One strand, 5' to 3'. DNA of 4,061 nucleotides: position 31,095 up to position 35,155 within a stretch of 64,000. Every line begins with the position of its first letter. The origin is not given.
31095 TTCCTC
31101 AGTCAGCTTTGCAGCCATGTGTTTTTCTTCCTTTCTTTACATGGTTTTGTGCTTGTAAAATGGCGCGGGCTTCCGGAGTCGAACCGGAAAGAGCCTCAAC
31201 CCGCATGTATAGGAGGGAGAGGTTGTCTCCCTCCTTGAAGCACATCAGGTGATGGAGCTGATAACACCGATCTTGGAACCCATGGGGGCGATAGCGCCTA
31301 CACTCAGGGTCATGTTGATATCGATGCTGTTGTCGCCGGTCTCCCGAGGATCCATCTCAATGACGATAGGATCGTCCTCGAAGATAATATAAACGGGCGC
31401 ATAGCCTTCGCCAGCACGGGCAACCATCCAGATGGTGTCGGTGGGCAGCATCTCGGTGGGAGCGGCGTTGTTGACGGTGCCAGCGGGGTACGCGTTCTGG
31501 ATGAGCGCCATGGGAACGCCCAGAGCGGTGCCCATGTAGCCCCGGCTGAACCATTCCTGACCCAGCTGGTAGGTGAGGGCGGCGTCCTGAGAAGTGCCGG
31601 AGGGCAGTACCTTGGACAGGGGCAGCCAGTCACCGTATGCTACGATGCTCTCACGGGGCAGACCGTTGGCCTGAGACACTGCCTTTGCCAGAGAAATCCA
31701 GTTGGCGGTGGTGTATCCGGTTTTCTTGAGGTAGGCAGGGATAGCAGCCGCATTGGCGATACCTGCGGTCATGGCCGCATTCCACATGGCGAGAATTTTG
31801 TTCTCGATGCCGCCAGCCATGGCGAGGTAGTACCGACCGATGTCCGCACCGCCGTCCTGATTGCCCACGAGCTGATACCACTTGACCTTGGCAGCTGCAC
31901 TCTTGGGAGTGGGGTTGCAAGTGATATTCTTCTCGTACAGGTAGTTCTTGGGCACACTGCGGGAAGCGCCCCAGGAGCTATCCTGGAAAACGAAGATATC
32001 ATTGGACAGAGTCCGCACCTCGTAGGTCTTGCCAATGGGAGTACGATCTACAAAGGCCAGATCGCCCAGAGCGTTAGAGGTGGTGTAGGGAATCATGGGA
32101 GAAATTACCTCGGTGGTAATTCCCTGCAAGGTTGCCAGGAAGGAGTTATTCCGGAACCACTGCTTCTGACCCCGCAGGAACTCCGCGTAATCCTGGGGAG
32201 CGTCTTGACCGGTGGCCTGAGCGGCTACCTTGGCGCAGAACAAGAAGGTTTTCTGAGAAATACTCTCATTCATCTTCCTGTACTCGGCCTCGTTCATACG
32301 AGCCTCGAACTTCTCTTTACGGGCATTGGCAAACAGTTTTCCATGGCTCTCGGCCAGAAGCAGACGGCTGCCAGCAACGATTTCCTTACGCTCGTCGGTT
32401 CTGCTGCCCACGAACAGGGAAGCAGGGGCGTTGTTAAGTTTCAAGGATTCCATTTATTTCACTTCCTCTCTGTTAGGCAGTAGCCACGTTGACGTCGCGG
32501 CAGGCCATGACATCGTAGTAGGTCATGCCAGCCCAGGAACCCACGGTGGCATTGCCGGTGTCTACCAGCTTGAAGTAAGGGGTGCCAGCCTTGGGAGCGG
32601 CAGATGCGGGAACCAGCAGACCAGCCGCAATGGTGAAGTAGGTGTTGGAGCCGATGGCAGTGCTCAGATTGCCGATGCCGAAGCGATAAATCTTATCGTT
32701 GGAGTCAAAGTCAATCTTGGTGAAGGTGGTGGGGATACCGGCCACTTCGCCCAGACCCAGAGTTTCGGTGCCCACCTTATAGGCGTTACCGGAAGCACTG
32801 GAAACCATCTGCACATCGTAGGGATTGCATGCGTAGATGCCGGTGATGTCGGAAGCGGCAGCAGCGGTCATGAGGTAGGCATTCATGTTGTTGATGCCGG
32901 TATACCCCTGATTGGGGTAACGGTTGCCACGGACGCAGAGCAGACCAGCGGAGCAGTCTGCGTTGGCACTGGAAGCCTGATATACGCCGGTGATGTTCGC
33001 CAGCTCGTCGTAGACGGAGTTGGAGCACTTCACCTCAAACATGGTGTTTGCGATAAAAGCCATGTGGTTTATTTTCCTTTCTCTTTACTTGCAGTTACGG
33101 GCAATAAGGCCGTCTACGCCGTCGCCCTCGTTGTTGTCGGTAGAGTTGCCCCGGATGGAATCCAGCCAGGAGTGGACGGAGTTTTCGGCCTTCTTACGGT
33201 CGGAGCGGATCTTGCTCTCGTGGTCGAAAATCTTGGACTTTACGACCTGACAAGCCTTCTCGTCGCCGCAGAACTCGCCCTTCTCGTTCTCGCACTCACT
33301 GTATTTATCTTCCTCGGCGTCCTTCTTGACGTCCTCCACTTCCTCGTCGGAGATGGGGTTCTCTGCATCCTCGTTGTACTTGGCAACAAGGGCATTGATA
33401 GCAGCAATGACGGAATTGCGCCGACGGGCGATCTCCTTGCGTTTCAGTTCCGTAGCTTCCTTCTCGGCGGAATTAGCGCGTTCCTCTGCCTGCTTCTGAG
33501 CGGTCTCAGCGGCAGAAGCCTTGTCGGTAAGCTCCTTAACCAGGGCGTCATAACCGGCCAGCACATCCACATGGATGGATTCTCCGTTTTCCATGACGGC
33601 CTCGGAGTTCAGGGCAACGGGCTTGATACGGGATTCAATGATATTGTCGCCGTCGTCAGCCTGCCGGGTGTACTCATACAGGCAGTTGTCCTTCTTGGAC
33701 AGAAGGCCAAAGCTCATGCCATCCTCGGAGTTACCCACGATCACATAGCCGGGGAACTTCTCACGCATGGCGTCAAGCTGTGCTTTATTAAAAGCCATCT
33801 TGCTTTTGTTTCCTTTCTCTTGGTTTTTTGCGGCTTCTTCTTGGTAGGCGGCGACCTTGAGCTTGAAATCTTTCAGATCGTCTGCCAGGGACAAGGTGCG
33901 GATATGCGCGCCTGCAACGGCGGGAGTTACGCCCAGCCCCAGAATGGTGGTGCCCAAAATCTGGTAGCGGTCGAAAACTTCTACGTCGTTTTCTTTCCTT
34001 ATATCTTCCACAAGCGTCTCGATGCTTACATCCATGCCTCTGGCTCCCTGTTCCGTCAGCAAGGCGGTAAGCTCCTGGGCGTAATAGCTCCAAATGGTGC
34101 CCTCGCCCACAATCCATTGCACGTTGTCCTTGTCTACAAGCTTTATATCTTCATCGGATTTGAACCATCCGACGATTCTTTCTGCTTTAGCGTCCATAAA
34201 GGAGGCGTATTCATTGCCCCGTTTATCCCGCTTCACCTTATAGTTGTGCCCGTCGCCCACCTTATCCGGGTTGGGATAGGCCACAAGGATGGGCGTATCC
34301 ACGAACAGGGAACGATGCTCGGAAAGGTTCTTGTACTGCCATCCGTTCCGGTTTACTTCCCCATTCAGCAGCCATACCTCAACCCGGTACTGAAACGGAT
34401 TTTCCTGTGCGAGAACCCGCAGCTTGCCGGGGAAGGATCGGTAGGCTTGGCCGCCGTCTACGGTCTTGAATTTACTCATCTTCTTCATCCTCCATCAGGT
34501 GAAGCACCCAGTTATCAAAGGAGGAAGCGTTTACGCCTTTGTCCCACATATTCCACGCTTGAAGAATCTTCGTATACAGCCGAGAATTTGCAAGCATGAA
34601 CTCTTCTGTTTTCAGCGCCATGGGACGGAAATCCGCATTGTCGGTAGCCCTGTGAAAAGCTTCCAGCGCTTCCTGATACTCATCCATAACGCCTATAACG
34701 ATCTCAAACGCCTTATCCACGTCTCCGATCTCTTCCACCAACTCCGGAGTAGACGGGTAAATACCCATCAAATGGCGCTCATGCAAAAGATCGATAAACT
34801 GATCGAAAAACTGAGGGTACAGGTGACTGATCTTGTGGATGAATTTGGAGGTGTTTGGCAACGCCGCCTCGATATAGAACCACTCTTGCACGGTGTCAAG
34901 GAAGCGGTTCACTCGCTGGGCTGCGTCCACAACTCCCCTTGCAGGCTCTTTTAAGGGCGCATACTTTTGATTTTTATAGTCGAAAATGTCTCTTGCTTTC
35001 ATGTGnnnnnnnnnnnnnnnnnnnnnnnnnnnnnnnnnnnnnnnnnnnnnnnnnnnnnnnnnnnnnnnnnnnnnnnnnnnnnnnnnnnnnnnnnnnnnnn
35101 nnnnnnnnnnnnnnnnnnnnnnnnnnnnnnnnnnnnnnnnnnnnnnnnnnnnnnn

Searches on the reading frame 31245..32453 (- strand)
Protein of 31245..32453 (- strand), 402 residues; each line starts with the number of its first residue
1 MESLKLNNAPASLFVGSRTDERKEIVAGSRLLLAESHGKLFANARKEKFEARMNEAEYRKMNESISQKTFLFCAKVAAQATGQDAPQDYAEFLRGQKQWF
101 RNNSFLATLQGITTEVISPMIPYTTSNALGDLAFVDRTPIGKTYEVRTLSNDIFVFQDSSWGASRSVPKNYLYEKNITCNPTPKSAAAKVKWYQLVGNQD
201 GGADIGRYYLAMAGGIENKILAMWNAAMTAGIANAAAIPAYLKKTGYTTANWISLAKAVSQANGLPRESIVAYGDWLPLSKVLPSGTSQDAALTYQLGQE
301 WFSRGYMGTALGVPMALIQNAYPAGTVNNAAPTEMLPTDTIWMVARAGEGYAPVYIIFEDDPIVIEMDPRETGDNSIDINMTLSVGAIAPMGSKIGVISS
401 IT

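Call 80: search_protein_families(library=phrogs, proteins=[window:31245-32453:-], max_evalue=0.001)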
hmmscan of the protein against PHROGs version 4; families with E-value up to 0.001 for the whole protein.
window:31245-32453:- (402 aa): 1 family
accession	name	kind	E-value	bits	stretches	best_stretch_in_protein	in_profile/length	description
phrog_4088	-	unknown function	1.2e-13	52.1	1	112-398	61-329/332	-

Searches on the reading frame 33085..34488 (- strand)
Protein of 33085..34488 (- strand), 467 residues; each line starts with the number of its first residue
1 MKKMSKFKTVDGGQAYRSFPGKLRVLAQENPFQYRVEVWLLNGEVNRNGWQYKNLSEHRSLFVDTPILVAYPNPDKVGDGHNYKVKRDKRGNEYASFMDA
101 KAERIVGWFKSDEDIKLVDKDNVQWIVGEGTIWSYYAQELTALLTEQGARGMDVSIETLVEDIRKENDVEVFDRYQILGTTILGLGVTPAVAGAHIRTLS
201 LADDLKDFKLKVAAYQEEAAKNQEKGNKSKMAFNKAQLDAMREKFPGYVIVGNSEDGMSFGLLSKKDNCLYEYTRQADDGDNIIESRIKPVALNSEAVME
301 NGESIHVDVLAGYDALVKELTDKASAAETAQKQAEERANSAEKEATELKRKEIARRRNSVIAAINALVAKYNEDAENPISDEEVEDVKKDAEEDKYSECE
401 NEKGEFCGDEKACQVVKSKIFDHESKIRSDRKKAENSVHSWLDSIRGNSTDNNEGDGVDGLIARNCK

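Call 9: search_protein_families(library=pfam, proteins=[window:33085-34488:-], max_evalue=0.1)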
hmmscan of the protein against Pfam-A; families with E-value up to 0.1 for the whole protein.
window:33085-34488:- (467 aa): 0 families

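Call 10: search_protein_families(library=phrogs, proteins=[window:33085-34488:-], max_evalue=0.1)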
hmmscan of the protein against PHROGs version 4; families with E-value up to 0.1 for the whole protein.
window:33085-34488:- (467 aa): 1 family
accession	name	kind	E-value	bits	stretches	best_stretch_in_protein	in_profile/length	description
phrog_3313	-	unknown function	6.3e-16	59.5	1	26-408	16-433/480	-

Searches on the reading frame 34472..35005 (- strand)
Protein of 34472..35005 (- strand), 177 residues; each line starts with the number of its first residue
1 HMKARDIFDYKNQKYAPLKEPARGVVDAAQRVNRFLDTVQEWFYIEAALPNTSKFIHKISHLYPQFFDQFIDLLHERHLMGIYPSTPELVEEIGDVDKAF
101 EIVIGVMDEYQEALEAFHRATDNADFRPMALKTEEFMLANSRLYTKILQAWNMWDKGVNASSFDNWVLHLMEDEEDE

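Call 9: search_protein_families(library=pfam, proteins=[window:34472-35005:-], max_evalue=0.1)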
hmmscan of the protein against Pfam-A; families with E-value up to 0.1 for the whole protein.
window:34472-35005:- (177 aa): 1 family
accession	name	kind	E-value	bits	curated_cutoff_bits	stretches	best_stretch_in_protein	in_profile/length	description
PF23830.1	DUF7200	-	0.056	14.3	27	0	108-139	46-77/89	Domain of unknown function (DUF7200)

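Call 10: search_protein_families(library=phrogs, proteins=[window:34472-35005:-], max_evalue=0.1)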
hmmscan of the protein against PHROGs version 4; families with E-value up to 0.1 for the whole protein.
window:34472-35005:- (177 aa): 1 family
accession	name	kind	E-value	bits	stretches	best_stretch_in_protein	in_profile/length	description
phrog_17618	-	unknown function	0.047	14.9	1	72-124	52-104/115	-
